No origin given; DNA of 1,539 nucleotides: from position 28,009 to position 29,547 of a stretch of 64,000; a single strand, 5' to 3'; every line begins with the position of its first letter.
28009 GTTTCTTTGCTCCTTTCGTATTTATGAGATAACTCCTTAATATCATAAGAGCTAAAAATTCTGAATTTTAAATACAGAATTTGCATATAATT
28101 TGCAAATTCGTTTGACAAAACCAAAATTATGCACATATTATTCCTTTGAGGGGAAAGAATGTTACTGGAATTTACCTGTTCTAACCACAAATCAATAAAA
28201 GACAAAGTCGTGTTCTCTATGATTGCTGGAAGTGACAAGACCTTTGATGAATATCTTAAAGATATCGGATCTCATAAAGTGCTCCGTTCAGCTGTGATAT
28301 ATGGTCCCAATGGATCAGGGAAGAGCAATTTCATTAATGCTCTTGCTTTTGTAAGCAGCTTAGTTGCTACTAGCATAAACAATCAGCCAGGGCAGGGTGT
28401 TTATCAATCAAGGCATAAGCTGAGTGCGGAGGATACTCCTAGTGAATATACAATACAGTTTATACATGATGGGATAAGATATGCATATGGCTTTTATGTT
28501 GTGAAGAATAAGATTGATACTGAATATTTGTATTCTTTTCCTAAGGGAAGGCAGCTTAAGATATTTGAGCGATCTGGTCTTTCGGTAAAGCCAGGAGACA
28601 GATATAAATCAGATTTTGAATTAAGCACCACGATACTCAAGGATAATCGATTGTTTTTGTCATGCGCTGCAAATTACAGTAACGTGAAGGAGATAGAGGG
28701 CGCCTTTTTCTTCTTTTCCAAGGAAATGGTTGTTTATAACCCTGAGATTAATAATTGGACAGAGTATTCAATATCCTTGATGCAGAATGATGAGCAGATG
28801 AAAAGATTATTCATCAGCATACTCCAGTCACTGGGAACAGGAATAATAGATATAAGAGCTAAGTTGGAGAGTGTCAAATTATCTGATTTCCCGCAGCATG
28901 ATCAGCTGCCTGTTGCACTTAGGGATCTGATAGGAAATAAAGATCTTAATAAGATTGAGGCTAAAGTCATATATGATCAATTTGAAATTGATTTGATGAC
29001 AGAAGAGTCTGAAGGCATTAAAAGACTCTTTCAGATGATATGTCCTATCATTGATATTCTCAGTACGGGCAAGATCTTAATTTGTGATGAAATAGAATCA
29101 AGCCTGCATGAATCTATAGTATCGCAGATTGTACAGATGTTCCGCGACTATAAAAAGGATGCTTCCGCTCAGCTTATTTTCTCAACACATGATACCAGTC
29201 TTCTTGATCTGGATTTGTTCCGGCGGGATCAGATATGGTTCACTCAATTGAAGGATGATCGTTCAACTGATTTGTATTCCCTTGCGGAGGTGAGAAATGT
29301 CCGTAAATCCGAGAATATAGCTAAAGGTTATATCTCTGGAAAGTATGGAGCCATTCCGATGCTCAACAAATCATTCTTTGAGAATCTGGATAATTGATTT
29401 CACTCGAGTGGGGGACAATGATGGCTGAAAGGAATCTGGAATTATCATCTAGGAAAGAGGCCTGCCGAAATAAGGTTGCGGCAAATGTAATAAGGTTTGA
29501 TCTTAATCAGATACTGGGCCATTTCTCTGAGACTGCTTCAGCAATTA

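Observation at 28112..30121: AT-rich cassette: ABC-like ATPase followed by ORFs carrying an RN..AH HEPN-type motif. Candidate uncharacterised defence system.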

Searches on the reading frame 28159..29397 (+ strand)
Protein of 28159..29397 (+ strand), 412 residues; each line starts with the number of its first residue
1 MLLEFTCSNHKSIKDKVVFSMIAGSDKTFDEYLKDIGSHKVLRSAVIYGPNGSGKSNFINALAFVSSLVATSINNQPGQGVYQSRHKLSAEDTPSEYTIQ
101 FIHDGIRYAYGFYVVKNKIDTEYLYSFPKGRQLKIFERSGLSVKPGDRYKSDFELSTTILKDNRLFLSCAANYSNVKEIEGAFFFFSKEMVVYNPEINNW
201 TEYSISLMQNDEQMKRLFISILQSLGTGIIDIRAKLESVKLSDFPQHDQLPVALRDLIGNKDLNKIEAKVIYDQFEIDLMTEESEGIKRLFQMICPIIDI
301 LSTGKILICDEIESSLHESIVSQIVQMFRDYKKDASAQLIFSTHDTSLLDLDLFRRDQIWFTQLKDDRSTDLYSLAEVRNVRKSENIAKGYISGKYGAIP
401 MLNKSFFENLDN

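Call 3: search_protein_families(library=pfam, proteins=[window:28159-29397:+], max_evalue=1)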
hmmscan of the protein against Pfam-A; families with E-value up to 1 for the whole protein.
window:28159-29397:+ (412 aa): 17 families
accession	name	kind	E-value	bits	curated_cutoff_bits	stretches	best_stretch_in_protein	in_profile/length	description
PF13304.12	AAA_21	-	7.9e-24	85.7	27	1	45-350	2-304/304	AAA domain, putative AbiEii toxin, Type IV TA system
PF02463.25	SMC_N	-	1.5e-09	38.1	40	2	44-67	26-49/220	RecF/RecN/SMC N terminal domain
PF13476.12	AAA_23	-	4.7e-07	31.1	27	1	46-204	23-143/201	AAA domain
PF13175.12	AAA_15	-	3.8e-05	23.9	32.1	2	269-345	291-370/374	AAA ATPase domain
PF00004.35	AAA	-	0.0013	19.7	21.2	0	280-357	39-121/131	ATPase family associated with various cellular activities (AAA)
PF13401.12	AAA_22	-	0.0013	19.5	27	1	271-344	50-123/130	AAA domain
PF02005.22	TRM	-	0.0016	18.1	27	1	183-277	12-110/376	N2,N2-dimethylguanosine tRNA methyltransferase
PF13166.12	AAA_13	-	0.0018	17.5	36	1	38-66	12-40/713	AAA domain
PF13555.12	AAA_29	-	0.0049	17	27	1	44-65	24-45/61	P-loop containing region of AAA domain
PF00005.33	ABC_tran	-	0.03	15.4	25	1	46-74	15-43/137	ABC transporter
PF00910.28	RNA_helicase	-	0.03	15.2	21.5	1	46-63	2-19/105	RNA helicase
PF13191.12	AAA_16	-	0.039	14.9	32.6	1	29-63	12-45/167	AAA ATPase domain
PF01637.24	ATPase_2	-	0.039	14.2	33.2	1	45-63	23-41/225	ATPase domain predominantly from Archaea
PF03193.22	RsgA_GTPase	-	0.049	13.9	30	1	42-86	106-150/174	RsgA GTPase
PF07693.20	KAP_NTPase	-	0.1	12.3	20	0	46-321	24-169/293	KAP family P-loop domain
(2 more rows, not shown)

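Call 4: search_protein_families(library=padloc, proteins=[window:28159-29397:+], max_evalue=1)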
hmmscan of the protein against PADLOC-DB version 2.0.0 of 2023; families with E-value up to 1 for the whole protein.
window:28159-29397:+ (412 aa): 69 families (the best 25 are shown)
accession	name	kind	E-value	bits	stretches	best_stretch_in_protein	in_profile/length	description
PDLC02335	AbiLi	-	2e-87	291.3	1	1-408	49-293/326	AbiLi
PDLC02980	AriA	-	5.4e-24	83.7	1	45-350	2-304/304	-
PDLC04426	PDC-M12A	-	3.6e-23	80.5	1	1-396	1-367/369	-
PDLC04180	HEC-01A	-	4.3e-16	57.1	2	282-382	254-353/382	-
PDLC04135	mad3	-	5.8e-15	53.7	1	46-350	26-328/374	mads_3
PDLC04178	HEC-01A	-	3.7e-14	50.6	2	46-198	32-181/399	-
PDLC04176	HEC-01A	-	2.8e-13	48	2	45-117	26-102/371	-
PDLC04389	PDC-M07A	-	1.6e-10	38.5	2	303-350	325-372/443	-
PDLC04175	HEC-01A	-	4e-10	37.3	2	45-111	28-92/363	-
PDLC04182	HEC-01A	-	1.4e-09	35.5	2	39-74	28-63/406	-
PDLC04391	PDC-M07A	-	2.3e-09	34.8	1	45-362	24-360/412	-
PDLC04393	PDC-M07A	-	7.7e-09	33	2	284-350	289-354/435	-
PDLC02914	ATPase-Toprim_I-B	-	8.6e-09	33.1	2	300-363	199-260/443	-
PDLC04179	HEC-01A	-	1.6e-08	32.1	2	282-390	339-440/459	-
PDLC02336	AbiLi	-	1.7e-08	32.4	1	261-350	210-294/340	AbiLi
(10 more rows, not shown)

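Call 5: search_protein_families(library=ncbifam, proteins=[window:28159-29397:+], max_evalue=1)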
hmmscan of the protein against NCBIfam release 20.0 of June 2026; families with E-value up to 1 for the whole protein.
window:28159-29397:+ (412 aa): 45 families (the best 25 are shown)
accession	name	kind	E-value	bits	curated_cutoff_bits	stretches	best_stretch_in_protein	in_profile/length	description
NF043079.1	MMSYN1_0167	equivalog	1.2e-05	24.2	740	1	298-346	383-431/561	oligopeptide ABC transporter ATP-binding protein OppD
NF011659.0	PRK15079.1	equivalog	2.3e-05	23.3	540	1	303-348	182-227/334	murein tripeptide/oligopeptide ABC transporter ATP binding protein OppF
TIGR00308.1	TRM1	equivalog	0.00021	20.8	280.65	1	177-277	2-105/375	tRNA (guanine(10)-N(2))-dimethyltransferase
NF058610.1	epi_export_YydI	equivalog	0.00027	20.7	240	1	261-348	91-177/209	YydI family epipeptide exporter ATP-binding subunit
TIGR02169.1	SMC_prok_A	equivalog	0.00031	18.5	729.4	1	46-65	27-46/1165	chromosome segregation protein SMC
NF011713.0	PRK15134.1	equivalog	0.00039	19.2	834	1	297-348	168-219/529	microcin C ABC transporter ATP-binding protein YejF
TIGR03608.1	L_ocin_972_ABC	subfamily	0.0004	19.9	254.85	1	300-348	149-196/206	putative bacteriocin export ABC transporter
NF007601.2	PRK10247.1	equivalog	0.00048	19.7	292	1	299-347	145-193/204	iron efflux ABC transporter ATP-binding subunit FetA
NF047739.1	antiphage_MADS3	equivalog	0.00066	18.9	420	1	39-75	18-55/427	methylation-associated defense system AAA family ATPase MAD3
NF007010.1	PRK09473.1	subfamily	0.00087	18.1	575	1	284-347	151-212/318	oligopeptide ABC transporter ATP-binding protein OppD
TIGR00611.2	recf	equivalog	0.00089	18.5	172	1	45-68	24-47/339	DNA replication/repair protein RecF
TIGR04435.1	restrict_AAA_1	hypoth_equivalog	0.0009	18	300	1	18-101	14-101/568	restriction system-associated AAA family ATPase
TIGR02168.1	SMC_prok_B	equivalog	0.0014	16.5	567.35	1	47-65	28-46/1181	chromosome segregation protein SMC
NF040873.1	AztA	equivalog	0.0015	18.1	220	1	44-78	20-54/191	zinc ABC transporter ATP-binding protein AztA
NF007613.0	PRK10261.1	equivalog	0.0017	16.9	1077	1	292-349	470-527/623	glutathione ABC transporter ATP-binding protein GsiA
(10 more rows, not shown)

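Call 23: find_homologous_proteins(query=window:28159-29394:+)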
Query window:28159-29394:+ (412 aa): 6214 proteins with E <= 0.001 among 8000 candidates; the best 120 are listed.
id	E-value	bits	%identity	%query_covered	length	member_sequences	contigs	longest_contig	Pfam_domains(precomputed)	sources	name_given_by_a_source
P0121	5.0e-270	913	100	100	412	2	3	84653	PF13476.13,PF02463.26,PF13304.13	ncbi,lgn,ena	-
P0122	3.5e-214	729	78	100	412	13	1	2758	PF13175.13,PF02463.26,PF13304.13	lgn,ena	-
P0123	4.5e-214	729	78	100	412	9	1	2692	PF13476.13,PF02463.26,PF13304.13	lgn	-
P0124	1.2e-212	724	76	100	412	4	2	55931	PF13175.13,PF13476.13,PF02463.26,PF13304.13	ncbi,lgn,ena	-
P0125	8.9e-207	705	76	100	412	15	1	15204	PF13175.13,PF13476.13,PF02463.26,PF13304.13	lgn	-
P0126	7.2e-200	682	72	100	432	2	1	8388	PF13175.13,PF13476.13,PF02463.26,PF13304.13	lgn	-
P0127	4.2e-198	676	71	100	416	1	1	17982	PF13175.13,PF13476.13,PF02463.26,PF13304.13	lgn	-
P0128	4.3e-198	676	71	100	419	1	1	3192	PF13175.13,PF13476.13,PF02463.26,PF13304.13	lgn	-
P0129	8.8e-198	675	70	100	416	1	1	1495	PF13175.13,PF13476.13,PF02463.26,PF13304.13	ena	-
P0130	9.3e-198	675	71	100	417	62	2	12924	PF13175.13,PF13476.13,PF02463.26,PF13304.13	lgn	-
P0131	5.7e-197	672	71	100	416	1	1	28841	PF13175.13,PF13476.13,PF02463.26,PF13304.13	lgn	-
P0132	7.5e-197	672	71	100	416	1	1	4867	PF13175.13,PF13476.13,PF02463.26,PF13304.13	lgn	-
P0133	1.1e-196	672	71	100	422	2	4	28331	PF13175.13,PF13476.13,PF02463.26,PF13304.13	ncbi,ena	-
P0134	2.3e-196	671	71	100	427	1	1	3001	PF13175.13,PF13476.13,PF02463.26,PF13304.13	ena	-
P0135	2.3e-196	670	71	100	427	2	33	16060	PF13175.13,PF02463.26,PF13304.13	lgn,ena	-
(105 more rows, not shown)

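Call 28: search_dna_similar(query=window:28159-29394:+, collection=plasmids, mode=protein, max_evalue=1e-10, max_rows=30)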
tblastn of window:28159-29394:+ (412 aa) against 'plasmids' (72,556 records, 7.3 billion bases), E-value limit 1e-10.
Records with a match: 154; places in all: 161; records where one place covers at least 80% of the query: 129.
Best place of each record, by identity: <60% 154.
By first word of the organism name: Klebsiella 41; Escherichia 35; Acinetobacter 14; Enterobacter 12; Salmonella 9; Enterococcus 6; Clostridium 4; Agrobacterium 3; Rhizobium 2; Psychrobacter 2; and 22 more.
By predicted mobility (MOB-suite, as given by PLSDB): mobilizable 84; non-mobilizable 63; conjugative 7.
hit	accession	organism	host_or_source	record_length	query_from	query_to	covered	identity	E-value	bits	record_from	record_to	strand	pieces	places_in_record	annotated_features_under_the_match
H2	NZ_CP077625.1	Clostridium estertheticum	single colony,bovine feces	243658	1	400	97%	37.1%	2e-58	213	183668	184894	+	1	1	ATP-binding protein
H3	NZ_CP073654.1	Clostridium beijerinckii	cell culture,fermentation bioreactor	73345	1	402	98%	36.9%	8e-61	220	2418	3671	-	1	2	ATP-binding protein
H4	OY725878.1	Subdoligranulum variabile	-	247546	1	402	98%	36.6%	3e-56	207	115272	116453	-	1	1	record has no annotation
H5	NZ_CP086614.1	Shinella zoogloeoides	-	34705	1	410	100%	34.2%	5e-52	194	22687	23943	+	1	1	ATP-binding protein | RloB family protein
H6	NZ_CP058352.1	Peteryoungia desertarenae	Pure culture,Saline Desert Soil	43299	1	403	98%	33.8%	5e-51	191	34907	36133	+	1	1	ATP-binding protein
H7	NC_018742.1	Emticicia oligotrophica DSM 17448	warm spring water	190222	1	410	100%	33.1%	1e-55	204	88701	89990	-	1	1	ATP-binding protein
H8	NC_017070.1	Selenomonas ruminantium subsp. lactilytica TAM6421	-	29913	1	407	99%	33.3%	3e-51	192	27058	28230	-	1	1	ATP-binding protein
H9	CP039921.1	Agrobacterium tumefaciens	-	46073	1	410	100%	32.8%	1e-51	193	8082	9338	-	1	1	ATP-binding protein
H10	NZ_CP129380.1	Rhizobium sp. SSA_523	single cell,Sea water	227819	1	410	100%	32.8%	2e-51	192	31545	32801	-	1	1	ATP-binding protein | RloB family protein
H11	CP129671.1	Agrobacterium tumefaciens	Metal working fluids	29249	1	410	100%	32.8%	4e-51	192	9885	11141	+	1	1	ATP-binding protein | RloB family protein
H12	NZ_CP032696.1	Rhizobium jaguaris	Calliandra grandiflora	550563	1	403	98%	33.3%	3e-52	195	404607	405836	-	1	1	ATP-binding protein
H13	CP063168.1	Variovorax paradoxus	-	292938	1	410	100%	32.0%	3e-47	180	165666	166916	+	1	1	AAA family ATPase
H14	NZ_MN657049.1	Psychrobacter sp.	-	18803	1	403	98%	31.7%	1e-46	179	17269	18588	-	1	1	ATP-binding protein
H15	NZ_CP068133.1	Enterococcus casseliflavus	-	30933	1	411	100%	30.8%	3e-40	160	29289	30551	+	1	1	ATP-binding protein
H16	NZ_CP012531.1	Psychrobacter sp. P2G3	Botryllus sp.,Single cell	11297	1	403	98%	30.8%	5e-45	174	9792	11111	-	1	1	ATP-binding protein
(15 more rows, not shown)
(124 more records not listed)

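Call 30: get_annotated_region(hit=H3, flank=2500)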
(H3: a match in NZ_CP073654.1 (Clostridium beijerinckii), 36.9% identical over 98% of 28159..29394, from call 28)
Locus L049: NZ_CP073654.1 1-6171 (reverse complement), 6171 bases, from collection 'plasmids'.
description: Clostridium beijerinckii strain DSM 791 plasmid unnamed, complete sequence
organism: Clostridium beijerinckii (NCBI taxid 1520)
taxonomy: Bacteria; Bacillota; Clostridia; Eubacteriales; Clostridiaceae; Clostridium; Clostridium beijerinckii
host: -; source: cell culture,fermentation bioreactor; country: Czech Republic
typing (MOB-suite, as given by PLSDB): non-mobilizable
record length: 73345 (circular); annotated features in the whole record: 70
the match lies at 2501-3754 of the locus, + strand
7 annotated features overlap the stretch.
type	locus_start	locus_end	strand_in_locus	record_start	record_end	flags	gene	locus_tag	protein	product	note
CDS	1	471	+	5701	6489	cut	-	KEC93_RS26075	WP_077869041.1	hypothetical protein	-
CDS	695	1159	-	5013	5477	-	-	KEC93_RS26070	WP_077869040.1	hypothetical protein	-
CDS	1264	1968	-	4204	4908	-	-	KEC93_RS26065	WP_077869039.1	hypothetical protein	-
CDS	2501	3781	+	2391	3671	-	-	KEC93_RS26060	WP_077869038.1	ATP-binding protein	-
CDS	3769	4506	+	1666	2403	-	-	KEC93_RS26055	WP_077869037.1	RloB family protein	-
CDS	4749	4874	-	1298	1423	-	-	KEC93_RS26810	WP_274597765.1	hypothetical protein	-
CDS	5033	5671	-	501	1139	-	-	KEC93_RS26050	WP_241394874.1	replication initiation protein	GO:0006270 - DNA replication initiation [Evidence IEA]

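Call 31: get_annotated_region(hit=H2, flank=2500)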
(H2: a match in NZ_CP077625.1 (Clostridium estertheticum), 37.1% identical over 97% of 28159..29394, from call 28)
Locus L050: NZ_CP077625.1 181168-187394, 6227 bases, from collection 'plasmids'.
description: Clostridium estertheticum strain CF008 plasmid pCF008-A, complete sequence
organism: Clostridium estertheticum (NCBI taxid 238834)
taxonomy: Bacteria; Bacillota; Clostridia; Eubacteriales; Clostridiaceae; Clostridium; Clostridium estertheticum
host: -; source: single colony,bovine feces; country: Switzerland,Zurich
typing (MOB-suite, as given by PLSDB): non-mobilizable
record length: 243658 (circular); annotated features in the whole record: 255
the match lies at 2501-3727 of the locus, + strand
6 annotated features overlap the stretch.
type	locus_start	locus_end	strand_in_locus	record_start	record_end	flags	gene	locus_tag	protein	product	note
CDS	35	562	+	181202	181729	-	-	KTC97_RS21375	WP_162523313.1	PadR family transcriptional regulator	-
CDS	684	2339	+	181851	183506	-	-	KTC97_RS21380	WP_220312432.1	MFS transporter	-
CDS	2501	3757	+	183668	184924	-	-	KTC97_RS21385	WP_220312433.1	ATP-binding protein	-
CDS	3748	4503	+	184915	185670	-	-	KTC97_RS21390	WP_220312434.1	RloB family protein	-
CDS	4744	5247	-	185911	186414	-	-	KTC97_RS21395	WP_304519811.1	YbhB/YbcL family Raf kinase inhibitor-like protein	-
CDS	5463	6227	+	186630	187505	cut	-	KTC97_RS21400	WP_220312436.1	LysR family transcriptional regulator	GO:0006355 - regulation of DNA-templated transcription [Evidence IEA]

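Call 32: get_annotated_region(hit=H8, flank=2500)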
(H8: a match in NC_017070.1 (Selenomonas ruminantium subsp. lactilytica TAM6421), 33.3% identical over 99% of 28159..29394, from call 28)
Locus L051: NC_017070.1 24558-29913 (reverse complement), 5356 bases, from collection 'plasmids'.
description: Selenomonas ruminantium subsp. lactilytica TAM6421 plasmid pSRC6, complete sequence
organism: Selenomonas ruminantium subsp. lactilytica TAM6421 (NCBI taxid 927704)
taxonomy: Bacteria; Bacillota; Negativicutes; Selenomonadales; Selenomonadaceae; Selenomonas; Selenomonas ruminantium; Selenomonas ruminantium subsp. lactilytica TAM6421
host: -; source: -; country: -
typing (MOB-suite, as given by PLSDB): mobilizable; relaxase MOBQ
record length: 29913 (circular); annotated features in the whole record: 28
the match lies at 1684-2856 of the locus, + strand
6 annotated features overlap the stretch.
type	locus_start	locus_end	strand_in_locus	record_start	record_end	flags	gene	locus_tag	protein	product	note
CDS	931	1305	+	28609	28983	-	-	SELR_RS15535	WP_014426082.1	hypothetical protein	-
CDS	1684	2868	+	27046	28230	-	-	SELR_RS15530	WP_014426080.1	ATP-binding protein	-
CDS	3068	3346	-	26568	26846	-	-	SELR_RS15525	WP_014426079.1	type II toxin-antitoxin system RelB/DinJ family antitoxin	GO:0006355 - regulation of DNA-templated transcription [Evidence IEA]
CDS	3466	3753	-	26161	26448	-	-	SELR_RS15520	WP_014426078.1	AbrB/MazE/SpoVT family DNA-binding domain-containing protein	-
CDS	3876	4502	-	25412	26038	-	-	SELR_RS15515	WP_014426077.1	DUF6088 family protein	-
CDS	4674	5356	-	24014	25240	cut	-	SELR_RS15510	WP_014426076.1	type II toxin-antitoxin system HipA family toxin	-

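Call 36: search_protein_families(library=pfam, proteins=[L049:3769-4503:+], max_evalue=0.1)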
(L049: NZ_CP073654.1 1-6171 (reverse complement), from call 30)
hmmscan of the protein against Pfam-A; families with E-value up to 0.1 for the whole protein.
L049:3769-4503:+ (245 aa): 3 families
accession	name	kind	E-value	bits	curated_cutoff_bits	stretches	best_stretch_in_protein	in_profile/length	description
PF13707.11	RloB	-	6.7e-44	150.8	31.5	1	25-236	1-195/195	RloB-like protein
PF24423.1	OVT1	-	0.00041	21.1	30.9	0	150-203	32-85/100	Major antigen, helical domain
PF13851.11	GAS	-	0.0049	16.7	32.3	1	150-214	60-124/200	Growth-arrest specific micro-tubule binding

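Call 70: search_solved_structures(query=window:28159-29394:+, max_evalue=0.01)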
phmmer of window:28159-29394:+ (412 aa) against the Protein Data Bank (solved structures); distinct sequences matched with E-value up to 0.01: 0.

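Call 73: search_solved_structures(query=A4, max_evalue=1)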
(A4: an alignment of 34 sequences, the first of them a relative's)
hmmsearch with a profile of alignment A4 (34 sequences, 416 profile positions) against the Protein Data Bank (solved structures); distinct sequences matched with E-value up to 1: 22.
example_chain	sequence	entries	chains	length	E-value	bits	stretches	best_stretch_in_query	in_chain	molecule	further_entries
8z21_D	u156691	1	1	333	0.0015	20.9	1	303-349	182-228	Oligopeptide transport ATP-binding protein OppF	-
8j5q_D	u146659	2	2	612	0.012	18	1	294-349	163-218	Uncharacterized ABC transporter ATP-binding protein Rv1281c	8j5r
3zgx_A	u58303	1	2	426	0.013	17.8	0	294-347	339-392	CHROMOSOME PARTITION PROTEIN SMC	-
7tcg_B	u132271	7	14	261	0.021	17.1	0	45-119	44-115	Bacitracin export ATP-binding protein BceA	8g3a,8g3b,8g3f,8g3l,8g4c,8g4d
8s5g_B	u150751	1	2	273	0.028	16.7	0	305-367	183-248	Bacitracin export ATP-binding protein BceA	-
8z1v_C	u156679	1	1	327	0.03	16.6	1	298-351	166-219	Dipeptide transport ATP-binding protein DppD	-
6zz6_B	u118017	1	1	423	0.031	16.6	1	44-67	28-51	Structural maintenance of chromosomes protein 3,Structural maintenance of chromosomes prot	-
5xg3_A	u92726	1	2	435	0.057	15.7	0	46-66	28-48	Chromosome partition protein Smc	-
8z21_C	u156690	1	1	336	0.12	14.7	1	296-348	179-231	Oligopeptide transport ATP-binding protein OppD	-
8j5s_D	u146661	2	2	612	0.12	14.6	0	294-349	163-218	Uncharacterized ABC transporter ATP-binding protein Rv1281c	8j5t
8wd9_D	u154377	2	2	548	0.13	14.6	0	305-349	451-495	Probable dipeptide-transport ATP-binding protein ABC transporter DppD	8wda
8ro6_A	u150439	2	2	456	0.13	14.5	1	43-66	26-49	Structural maintenance of chromosomes protein 1A (SMC1A)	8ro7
8z1w_C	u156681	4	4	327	0.13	14.5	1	298-351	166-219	Dipeptide transport ATP-binding protein DppD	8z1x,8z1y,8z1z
8roc_A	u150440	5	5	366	0.13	14.5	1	43-66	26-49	Structural maintenance of chromosomes protein 1A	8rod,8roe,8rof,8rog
8p0a_A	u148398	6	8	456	0.17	14.2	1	43-66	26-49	Structural maintenance of chromosomes protein 1A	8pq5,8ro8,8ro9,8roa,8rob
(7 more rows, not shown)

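Call 74: list_cluster_members(proteins=[P0121, P0001])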
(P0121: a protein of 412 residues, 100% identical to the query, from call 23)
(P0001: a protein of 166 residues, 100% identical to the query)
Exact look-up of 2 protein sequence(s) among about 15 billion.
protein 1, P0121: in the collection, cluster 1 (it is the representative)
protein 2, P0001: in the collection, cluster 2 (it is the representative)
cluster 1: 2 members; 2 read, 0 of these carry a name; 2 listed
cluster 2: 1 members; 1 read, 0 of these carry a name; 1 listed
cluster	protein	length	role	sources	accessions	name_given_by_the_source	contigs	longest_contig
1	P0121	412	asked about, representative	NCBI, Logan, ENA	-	-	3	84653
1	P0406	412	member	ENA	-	-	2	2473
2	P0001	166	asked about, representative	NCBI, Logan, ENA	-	-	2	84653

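Call 79: predict_structure(alignment_id=A4)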
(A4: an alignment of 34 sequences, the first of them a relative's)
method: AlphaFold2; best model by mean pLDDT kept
length: 412 residues; sequences in the alignment: 34
mean_pLDDT: 61.6   pTM: 0.57
mean pLDDT of the five models: 61.6, 53.3, 53.1, 52.0, 47.4
residues with pLDDT >= 90: 1; 70-90: 154; 50-70: 134; < 50: 123
segments of 3 or more residues with pLDDT < 50: 9-18, 22-40, 50-53, 72-75, 86-88, 141-174, 363-388, 390-402, 409-412
pLDDT, mean of each block of 10 residues (from residue 1): 50 44 48 44 61 56 67 50 52 70 73 73 75 69 37 35 41 56 70 67 84 84 78 85 71 69 79 85 76 78 75 63 70 67 65 59 42 33 42 40 49 36
secondary structure, 60 per line:
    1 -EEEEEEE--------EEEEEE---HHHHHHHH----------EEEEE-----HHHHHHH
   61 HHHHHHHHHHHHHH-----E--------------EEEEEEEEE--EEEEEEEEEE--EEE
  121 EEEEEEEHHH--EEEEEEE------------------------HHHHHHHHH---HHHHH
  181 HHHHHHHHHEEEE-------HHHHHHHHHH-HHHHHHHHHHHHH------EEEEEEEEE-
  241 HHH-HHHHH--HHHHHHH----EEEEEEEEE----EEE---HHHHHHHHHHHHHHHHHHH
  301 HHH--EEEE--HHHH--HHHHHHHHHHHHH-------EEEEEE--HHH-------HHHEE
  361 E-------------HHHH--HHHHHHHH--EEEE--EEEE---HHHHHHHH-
elements in order: E2-8 E17-22 H26-33 E44-48 H54-74 E95-103 E106-115 E118-127 E133-139 H164-172 H176-189 E190-193 H201-210 H212-224 E231-239 H245-249 H252-258 E263-271 E276-278 H282-303 E306-309 H312-315 H318-330 E338-343 E359-361 H375-378 H381-388 E391-394 E397-400 H404-411
